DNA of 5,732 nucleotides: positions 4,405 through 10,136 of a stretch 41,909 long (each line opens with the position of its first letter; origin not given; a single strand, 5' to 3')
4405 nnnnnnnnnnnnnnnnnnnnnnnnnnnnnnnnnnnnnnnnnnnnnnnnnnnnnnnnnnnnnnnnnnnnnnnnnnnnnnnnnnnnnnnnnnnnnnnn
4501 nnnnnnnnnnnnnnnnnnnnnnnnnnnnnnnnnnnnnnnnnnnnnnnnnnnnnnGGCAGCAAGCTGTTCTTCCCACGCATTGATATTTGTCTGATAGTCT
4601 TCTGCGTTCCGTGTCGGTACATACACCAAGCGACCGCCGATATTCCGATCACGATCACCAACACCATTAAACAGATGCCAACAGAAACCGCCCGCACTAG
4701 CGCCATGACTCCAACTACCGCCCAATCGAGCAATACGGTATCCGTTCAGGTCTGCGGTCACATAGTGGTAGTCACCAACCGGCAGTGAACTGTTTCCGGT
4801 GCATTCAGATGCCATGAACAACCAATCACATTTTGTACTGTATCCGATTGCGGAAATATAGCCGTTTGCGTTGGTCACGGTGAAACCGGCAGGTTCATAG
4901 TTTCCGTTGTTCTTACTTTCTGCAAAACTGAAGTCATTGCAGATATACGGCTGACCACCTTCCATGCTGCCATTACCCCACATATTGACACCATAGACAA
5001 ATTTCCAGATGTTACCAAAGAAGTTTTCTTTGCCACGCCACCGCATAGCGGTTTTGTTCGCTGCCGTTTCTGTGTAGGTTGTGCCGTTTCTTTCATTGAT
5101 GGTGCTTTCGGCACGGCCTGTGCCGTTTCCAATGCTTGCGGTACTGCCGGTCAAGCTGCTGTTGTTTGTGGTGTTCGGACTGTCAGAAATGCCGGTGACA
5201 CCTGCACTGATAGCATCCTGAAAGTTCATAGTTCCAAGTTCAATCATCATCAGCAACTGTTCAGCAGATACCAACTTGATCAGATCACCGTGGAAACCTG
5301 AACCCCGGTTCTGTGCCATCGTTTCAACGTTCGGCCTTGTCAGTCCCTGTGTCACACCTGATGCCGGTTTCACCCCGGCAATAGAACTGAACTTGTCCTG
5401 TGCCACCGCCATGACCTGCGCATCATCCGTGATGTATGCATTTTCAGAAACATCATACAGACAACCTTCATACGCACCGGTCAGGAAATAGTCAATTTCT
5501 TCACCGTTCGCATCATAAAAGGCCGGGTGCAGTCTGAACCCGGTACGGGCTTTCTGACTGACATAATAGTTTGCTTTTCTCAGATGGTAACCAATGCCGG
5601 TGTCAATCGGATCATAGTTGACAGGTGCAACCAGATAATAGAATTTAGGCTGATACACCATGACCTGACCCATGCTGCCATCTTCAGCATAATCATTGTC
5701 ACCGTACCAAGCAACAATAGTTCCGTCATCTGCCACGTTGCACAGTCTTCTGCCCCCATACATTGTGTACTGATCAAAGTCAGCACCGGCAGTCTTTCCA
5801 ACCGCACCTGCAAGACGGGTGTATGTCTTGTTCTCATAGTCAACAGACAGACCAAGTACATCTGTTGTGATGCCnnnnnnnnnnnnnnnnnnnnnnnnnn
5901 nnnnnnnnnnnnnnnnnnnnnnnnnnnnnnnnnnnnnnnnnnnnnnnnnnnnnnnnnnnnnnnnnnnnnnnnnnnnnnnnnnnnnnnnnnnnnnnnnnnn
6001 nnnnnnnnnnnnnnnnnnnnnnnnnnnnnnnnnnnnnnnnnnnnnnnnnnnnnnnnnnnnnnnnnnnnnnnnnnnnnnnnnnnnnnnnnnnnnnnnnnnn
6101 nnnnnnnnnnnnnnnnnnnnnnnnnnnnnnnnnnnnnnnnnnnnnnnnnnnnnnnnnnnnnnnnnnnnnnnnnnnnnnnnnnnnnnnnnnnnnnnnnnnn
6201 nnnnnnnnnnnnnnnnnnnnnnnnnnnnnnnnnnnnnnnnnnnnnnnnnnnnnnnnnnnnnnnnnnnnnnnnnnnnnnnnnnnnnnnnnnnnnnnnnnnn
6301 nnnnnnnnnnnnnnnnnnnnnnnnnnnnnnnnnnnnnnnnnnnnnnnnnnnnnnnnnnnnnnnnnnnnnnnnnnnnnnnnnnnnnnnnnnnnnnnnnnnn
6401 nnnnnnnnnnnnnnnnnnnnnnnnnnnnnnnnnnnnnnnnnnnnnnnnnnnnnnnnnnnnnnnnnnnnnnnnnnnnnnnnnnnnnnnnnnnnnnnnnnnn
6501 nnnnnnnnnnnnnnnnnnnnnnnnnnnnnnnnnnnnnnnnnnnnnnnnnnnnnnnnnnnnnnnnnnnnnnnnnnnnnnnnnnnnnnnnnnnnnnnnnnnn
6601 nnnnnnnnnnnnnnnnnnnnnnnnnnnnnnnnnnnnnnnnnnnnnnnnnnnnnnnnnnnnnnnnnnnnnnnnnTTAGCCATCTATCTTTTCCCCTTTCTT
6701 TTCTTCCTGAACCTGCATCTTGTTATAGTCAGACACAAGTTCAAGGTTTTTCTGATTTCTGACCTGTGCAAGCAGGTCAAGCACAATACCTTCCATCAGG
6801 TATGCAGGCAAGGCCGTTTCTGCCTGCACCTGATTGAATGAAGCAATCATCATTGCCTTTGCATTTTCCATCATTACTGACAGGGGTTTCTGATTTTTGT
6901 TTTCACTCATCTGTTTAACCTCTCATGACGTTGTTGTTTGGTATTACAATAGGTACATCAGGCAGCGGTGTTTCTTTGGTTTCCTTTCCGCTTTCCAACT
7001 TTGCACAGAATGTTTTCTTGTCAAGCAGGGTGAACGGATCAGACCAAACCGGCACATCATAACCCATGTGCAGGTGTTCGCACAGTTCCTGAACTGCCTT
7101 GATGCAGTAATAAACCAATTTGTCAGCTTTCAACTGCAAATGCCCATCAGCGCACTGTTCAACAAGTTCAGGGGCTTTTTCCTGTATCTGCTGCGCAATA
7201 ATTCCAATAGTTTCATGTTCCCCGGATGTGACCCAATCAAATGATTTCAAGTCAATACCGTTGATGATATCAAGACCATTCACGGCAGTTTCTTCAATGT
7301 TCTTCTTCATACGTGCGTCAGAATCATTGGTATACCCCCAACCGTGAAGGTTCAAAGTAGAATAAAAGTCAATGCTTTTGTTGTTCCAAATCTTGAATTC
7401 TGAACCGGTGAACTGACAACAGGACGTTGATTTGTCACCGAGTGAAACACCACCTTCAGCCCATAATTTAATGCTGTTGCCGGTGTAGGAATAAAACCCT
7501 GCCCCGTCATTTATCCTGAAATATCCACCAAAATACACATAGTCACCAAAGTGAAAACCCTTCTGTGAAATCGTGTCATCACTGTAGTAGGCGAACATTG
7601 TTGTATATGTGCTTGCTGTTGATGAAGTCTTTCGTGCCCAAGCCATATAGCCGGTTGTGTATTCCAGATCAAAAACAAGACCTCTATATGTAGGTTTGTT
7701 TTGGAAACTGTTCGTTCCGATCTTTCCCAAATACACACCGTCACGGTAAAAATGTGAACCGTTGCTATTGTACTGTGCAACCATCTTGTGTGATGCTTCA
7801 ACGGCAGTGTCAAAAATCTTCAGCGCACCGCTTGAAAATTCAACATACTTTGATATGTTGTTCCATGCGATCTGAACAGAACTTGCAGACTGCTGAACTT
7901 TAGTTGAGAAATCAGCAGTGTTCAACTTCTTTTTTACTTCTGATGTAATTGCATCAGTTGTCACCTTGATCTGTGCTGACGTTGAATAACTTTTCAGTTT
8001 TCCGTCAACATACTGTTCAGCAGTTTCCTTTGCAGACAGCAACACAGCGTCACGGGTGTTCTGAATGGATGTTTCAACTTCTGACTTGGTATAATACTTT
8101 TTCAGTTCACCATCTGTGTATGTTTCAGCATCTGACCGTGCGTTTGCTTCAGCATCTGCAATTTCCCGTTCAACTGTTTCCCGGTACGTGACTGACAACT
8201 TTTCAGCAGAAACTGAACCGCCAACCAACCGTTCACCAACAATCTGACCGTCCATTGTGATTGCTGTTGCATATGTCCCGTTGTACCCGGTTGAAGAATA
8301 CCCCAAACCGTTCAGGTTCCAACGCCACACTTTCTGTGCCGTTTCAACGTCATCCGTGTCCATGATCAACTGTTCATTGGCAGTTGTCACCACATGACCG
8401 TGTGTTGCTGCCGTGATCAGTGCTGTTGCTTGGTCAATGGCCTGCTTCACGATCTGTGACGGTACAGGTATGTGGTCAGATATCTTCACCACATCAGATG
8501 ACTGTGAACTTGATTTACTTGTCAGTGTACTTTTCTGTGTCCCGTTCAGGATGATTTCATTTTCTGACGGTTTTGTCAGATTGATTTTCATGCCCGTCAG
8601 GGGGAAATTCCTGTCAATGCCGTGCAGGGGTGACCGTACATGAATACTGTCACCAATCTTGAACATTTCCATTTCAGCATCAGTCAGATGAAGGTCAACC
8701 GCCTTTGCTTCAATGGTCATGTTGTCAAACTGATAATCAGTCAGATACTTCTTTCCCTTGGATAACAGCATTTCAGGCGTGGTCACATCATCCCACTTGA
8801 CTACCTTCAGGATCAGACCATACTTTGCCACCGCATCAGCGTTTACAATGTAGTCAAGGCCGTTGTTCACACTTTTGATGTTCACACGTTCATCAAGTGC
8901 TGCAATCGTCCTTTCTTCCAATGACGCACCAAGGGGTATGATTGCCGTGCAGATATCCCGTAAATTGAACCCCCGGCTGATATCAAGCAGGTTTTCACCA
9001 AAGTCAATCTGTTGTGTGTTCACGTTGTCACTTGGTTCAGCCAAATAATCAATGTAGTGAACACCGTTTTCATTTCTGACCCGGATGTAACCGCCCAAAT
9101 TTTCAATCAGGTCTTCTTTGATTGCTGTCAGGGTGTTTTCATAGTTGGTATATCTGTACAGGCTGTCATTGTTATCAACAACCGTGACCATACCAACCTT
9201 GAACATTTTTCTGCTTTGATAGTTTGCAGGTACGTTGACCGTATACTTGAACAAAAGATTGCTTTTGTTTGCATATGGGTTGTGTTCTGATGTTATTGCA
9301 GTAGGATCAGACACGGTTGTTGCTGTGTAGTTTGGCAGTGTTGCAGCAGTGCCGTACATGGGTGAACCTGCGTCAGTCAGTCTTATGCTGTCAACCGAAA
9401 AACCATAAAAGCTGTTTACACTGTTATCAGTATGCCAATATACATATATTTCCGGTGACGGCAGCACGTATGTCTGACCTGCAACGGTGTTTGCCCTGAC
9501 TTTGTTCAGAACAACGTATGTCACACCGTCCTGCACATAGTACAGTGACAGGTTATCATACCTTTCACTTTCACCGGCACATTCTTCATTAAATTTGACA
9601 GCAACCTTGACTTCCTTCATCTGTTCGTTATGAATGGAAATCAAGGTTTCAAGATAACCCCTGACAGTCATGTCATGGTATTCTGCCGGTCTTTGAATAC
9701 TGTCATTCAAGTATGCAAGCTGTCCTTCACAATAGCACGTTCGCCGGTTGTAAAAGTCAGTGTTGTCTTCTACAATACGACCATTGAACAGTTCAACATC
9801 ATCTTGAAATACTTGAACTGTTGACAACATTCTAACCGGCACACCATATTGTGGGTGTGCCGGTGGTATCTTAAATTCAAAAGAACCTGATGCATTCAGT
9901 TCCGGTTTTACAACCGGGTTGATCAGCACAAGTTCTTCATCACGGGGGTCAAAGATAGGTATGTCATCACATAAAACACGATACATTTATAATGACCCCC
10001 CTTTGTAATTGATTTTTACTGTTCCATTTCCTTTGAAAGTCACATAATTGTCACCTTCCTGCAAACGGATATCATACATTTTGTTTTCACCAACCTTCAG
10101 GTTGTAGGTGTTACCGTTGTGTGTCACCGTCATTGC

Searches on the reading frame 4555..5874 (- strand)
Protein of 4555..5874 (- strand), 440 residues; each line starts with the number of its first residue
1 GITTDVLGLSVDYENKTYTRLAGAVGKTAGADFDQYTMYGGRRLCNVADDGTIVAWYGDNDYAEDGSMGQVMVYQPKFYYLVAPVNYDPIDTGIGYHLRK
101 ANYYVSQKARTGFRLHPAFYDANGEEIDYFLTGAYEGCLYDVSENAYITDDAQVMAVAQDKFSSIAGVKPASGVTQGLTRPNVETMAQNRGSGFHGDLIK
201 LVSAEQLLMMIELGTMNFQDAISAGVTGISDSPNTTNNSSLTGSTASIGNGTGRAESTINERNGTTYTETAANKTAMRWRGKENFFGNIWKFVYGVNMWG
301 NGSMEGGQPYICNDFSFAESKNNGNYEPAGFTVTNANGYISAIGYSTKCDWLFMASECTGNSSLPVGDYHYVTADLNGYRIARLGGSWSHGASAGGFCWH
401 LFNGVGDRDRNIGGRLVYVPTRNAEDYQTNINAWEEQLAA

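Call 29: search_protein_families(library=pfam, proteins=[window:4555-5874:-], max_evalue=10)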
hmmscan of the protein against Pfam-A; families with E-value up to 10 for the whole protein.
window:4555-5874:- (440 aa): 0 families

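Call 37: predict_structure(alignment_id=A1)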
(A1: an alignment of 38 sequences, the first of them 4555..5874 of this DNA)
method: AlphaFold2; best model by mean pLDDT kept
length: 440 residues; sequences in the alignment: 38
mean_pLDDT: 31.5   pTM: 0.28
mean pLDDT of the five models: 31.5, 29.9, 29.1, 28.5, 28.0
residues with pLDDT >= 90: 0; 70-90: 0; 50-70: 12; < 50: 428
segments of 3 or more residues with pLDDT < 50: 1-257, 271-440
pLDDT, mean of each block of 10 residues (from residue 1): 33 38 39 36 31 30 28 25 25 24 24 27 30 29 41 34 25 29 39 27 35 34 31 32 30 41 54 32 32 28 26 27 26 31 37 35 25 24 26 27 27 34 39 40
secondary structure, 60 per line:
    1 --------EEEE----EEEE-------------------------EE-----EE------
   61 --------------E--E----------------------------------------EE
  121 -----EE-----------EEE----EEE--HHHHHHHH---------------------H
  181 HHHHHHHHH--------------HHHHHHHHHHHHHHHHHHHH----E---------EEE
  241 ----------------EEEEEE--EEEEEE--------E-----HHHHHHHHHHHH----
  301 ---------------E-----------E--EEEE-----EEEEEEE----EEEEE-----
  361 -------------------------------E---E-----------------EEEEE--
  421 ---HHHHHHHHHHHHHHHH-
elements in order: E9-12 E17-20 E139-141 E146-148 H151-158 H180-189 H204-223 E238-240 E257-262 E265-270 H285-296 E331-334 E340-346 E351-355 E414-418 H424-439

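Call 38: search_solved_structures(query=A1, max_evalue=10, show_alignments=3)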
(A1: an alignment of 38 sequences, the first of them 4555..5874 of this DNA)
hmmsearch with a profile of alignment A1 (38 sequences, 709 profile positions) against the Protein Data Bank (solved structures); distinct sequences matched with E-value up to 10: 43.
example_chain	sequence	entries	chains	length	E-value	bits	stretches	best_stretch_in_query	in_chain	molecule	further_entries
9y5h_B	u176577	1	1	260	0.0044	18.5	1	22-197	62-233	sc-t-SNARE-diff-#3.3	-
1eq1_A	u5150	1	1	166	0.0051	18.3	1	128-247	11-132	APOLIPOPHORIN-III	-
6gap_A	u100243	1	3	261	0.047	15.1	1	100-227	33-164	Outer capsid protein sigma-1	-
4fvj_A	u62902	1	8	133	0.065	14.7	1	43-126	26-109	Stomatin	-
4fvf_A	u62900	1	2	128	0.072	14.5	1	43-126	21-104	Stomatin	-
6gv8_A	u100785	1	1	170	0.11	13.9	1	96-231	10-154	Hyperosmolarity resistance protein Emb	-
3mq9_A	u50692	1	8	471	0.14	13.6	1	143-251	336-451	Bone marrow stromal antigen 2 fused to Maltose-binding periplasmic protein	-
4fvg_A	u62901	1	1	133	0.15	13.4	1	46-126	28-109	Stomatin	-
7wh3_A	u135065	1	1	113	0.32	12.4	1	45-121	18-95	Stomatin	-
9yhq_H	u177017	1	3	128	0.43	11.9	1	508-572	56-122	AJ09-83 Fab heavy chain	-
3mq7_A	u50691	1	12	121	0.44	11.9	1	184-252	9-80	Bone marrow stromal antigen 2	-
2y44_A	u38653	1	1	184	0.58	11.5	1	64-181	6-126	GLUTAMIC ACID/ALANINE-RICH PROTEIN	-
2b9c_A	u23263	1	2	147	0.63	11.4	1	71-180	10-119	striated-muscle alpha tropomyosin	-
8q4g_G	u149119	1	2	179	0.66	11.3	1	71-235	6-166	Tropomyosin alpha-1 chain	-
8zbk_R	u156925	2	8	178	0.71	11.2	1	71-235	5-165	Tropomyosin alpha-1 chain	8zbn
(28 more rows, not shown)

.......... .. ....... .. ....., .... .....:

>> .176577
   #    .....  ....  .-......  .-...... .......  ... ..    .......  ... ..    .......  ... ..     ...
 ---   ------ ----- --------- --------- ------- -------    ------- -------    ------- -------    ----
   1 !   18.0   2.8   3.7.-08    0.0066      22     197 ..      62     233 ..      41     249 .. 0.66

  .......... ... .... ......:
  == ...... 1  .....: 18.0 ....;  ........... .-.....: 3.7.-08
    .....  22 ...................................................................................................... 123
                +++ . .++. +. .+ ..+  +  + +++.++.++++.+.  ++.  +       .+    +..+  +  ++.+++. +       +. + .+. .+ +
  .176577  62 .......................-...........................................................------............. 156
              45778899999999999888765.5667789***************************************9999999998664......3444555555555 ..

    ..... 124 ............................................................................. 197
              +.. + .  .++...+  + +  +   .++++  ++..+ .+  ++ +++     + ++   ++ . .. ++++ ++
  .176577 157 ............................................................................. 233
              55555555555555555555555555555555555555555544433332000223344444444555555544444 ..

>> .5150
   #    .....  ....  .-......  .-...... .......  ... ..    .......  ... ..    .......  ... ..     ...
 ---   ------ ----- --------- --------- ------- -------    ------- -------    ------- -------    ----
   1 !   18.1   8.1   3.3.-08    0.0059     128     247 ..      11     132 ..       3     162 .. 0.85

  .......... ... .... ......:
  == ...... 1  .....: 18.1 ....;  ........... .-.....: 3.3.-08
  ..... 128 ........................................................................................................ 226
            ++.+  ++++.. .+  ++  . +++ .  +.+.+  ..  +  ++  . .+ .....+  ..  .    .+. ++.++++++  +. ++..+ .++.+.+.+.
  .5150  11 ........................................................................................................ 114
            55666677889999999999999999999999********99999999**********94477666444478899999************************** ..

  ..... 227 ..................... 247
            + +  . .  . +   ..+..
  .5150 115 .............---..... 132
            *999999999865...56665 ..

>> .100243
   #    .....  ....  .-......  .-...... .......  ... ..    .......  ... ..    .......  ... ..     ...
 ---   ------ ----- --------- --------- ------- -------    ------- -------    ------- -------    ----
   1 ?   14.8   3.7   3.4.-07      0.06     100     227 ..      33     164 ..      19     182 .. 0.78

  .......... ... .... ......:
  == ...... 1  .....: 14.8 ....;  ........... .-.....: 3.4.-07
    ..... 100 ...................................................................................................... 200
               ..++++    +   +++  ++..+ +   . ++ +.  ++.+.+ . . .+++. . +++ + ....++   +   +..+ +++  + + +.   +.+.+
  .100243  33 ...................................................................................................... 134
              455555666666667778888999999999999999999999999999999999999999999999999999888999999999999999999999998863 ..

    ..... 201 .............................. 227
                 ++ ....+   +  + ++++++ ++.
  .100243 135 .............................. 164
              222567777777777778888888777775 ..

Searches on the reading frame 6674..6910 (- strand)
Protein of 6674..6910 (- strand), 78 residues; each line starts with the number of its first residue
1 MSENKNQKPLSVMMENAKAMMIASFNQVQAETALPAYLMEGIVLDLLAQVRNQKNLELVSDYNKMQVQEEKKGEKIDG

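Call 7: search_protein_families(library=pfam, proteins=[window:6674-6910:-], max_evalue=0.01)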
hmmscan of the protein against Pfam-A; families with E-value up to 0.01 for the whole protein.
window:6674-6910:- (78 aa): 0 families

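Call 12: search_protein_families(library=ncbifam, proteins=[window:6674-6910:-], max_evalue=0.01)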
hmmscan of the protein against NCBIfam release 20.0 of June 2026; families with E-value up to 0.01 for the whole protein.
window:6674-6910:- (78 aa): 0 families

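Call 22: search_protein_families(library=phrogs, proteins=[window:6674-6910:-], max_evalue=0.01)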
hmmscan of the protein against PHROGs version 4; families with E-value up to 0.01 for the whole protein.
window:6674-6910:- (78 aa): 2 families
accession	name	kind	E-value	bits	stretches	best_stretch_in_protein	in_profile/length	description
phrog_11105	-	unknown function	2.2e-07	31.7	1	5-70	3-68/104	-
phrog_19373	-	unknown function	8.4e-05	23.6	1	3-61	7-61/91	-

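Call 64: search_protein_families(library=ncbifam, proteins=[window:6674-6910:-], max_evalue=1)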
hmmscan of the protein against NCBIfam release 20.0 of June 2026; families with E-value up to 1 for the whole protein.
window:6674-6910:- (78 aa): 0 families

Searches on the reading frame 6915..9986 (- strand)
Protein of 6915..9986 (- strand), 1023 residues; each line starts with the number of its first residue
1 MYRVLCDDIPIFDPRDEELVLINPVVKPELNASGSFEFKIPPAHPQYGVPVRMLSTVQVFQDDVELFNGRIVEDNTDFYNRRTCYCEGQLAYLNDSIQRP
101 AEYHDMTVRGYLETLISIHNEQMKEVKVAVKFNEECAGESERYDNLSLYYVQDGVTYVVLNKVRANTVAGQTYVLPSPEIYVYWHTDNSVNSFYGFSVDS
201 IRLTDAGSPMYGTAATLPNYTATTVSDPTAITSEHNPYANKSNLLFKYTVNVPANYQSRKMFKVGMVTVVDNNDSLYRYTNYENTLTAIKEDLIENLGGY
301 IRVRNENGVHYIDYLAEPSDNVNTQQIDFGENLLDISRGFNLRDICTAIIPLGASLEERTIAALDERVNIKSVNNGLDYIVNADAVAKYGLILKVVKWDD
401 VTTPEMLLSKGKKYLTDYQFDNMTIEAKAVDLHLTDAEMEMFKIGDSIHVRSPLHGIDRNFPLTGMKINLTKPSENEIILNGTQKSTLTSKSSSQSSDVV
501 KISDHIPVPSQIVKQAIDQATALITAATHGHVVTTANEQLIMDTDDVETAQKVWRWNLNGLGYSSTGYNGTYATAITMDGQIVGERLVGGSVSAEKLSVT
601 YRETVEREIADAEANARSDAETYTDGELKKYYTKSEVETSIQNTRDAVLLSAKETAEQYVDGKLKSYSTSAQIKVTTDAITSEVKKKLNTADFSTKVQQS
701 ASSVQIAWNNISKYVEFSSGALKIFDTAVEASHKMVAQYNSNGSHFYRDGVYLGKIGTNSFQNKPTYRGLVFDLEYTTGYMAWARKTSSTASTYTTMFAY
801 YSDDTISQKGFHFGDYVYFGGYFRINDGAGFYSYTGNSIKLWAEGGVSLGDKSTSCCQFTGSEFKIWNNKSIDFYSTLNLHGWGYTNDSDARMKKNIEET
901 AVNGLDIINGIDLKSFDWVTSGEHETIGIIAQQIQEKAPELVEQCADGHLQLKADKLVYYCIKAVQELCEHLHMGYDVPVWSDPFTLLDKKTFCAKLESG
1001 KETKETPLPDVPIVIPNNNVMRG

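Call 7: search_protein_families(library=pfam, proteins=[window:6915-9986:-], max_evalue=0.01)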
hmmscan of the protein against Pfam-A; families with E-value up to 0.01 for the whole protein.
window:6915-9986:- (1023 aa): 2 families
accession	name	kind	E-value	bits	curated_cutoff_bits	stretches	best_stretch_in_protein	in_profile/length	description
PF06605.17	Prophage_tail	-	1.1e-21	78.1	31.3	1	278-486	48-242/250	Prophage endopeptidase tail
PF13884.11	Peptidase_S74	-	1.3e-11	45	22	1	889-942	1-57/58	Chaperone of endosialidase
